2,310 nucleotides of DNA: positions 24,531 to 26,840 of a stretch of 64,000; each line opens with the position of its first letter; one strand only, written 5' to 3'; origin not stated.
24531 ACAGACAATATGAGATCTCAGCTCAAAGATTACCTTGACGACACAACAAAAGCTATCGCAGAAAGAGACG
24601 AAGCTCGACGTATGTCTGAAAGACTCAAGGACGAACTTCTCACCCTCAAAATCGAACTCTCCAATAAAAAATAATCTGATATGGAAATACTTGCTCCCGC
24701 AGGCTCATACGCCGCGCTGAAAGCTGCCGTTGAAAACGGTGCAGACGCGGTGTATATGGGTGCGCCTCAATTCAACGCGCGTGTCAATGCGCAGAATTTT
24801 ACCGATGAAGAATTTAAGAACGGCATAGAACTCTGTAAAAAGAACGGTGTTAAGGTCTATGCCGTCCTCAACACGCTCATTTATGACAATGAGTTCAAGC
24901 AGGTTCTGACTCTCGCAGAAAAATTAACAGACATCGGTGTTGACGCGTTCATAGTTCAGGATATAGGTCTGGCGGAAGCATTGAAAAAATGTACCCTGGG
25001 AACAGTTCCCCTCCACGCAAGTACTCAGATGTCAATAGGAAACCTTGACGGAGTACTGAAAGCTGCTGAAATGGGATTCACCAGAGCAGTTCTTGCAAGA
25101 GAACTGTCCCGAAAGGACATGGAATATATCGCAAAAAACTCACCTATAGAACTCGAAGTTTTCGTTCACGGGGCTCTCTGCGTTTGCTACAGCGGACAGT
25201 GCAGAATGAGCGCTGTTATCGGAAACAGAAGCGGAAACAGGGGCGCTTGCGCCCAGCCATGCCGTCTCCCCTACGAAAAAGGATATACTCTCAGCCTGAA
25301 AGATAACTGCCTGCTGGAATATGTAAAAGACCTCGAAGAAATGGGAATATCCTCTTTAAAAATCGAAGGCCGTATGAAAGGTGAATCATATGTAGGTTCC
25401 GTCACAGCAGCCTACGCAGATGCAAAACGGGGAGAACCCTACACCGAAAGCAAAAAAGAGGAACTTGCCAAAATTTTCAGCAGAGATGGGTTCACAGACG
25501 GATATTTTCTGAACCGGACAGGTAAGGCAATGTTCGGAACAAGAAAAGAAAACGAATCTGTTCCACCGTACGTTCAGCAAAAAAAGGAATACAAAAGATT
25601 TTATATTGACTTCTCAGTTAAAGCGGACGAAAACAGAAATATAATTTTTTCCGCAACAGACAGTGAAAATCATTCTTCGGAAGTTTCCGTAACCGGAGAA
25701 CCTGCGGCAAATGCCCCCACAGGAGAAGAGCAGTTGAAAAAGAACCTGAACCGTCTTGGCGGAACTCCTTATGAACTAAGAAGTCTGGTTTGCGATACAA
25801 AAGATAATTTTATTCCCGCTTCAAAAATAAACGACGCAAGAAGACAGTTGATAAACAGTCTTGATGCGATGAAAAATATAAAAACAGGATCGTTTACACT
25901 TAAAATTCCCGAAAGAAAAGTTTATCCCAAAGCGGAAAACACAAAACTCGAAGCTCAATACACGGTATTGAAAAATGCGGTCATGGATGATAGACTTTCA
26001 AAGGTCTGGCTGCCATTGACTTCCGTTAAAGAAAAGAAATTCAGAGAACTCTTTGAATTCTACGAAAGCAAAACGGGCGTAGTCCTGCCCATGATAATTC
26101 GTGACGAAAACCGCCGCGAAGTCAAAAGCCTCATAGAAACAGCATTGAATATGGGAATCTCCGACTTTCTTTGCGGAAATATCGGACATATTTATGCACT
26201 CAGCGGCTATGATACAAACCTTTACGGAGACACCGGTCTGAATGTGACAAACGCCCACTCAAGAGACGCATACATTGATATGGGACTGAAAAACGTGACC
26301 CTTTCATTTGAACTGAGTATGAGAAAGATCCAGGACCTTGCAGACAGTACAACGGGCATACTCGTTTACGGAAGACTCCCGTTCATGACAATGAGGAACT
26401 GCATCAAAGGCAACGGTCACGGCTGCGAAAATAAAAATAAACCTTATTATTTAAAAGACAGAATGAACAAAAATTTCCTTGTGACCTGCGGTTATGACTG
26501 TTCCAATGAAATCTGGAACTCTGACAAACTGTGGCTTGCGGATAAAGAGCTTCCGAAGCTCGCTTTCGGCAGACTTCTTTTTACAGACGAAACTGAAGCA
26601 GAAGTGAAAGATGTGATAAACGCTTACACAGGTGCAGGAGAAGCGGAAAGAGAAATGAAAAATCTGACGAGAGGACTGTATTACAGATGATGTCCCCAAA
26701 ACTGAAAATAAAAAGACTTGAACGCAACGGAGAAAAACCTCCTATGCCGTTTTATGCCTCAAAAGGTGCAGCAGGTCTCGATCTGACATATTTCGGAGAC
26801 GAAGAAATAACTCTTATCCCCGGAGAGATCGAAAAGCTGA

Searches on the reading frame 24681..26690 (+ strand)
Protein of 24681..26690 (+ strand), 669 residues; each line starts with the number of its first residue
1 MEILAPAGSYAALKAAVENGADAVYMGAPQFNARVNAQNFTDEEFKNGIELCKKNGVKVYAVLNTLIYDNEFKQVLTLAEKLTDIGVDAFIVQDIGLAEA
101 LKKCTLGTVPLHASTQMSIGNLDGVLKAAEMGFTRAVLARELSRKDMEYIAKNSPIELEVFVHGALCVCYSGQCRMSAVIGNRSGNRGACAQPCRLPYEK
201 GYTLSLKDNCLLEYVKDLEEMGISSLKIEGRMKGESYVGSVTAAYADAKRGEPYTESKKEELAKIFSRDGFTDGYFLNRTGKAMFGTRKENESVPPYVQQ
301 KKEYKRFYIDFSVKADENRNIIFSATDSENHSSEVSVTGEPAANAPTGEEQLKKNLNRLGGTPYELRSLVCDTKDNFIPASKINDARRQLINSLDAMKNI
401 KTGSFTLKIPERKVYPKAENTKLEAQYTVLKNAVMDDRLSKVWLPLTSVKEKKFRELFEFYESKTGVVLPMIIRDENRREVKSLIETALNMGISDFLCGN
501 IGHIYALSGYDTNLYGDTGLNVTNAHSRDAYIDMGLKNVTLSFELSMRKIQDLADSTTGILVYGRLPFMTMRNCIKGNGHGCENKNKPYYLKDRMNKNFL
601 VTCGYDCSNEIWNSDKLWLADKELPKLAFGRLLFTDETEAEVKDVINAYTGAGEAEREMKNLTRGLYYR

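Call 26: search_protein_families(library=pfam, proteins=[window:24681-26690:+], max_evalue=0.00001)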
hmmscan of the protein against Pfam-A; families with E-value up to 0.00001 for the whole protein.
window:24681-26690:+ (669 aa): 2 families
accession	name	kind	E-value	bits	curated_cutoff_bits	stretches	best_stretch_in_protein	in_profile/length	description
PF01136.24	Peptidase_U32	-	4.1e-72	242.7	22.4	1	74-280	3-231/233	Peptidase family U32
PF12392.13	DUF3656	-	1.3e-19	71.3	22.1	1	298-396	17-106/109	Collagenase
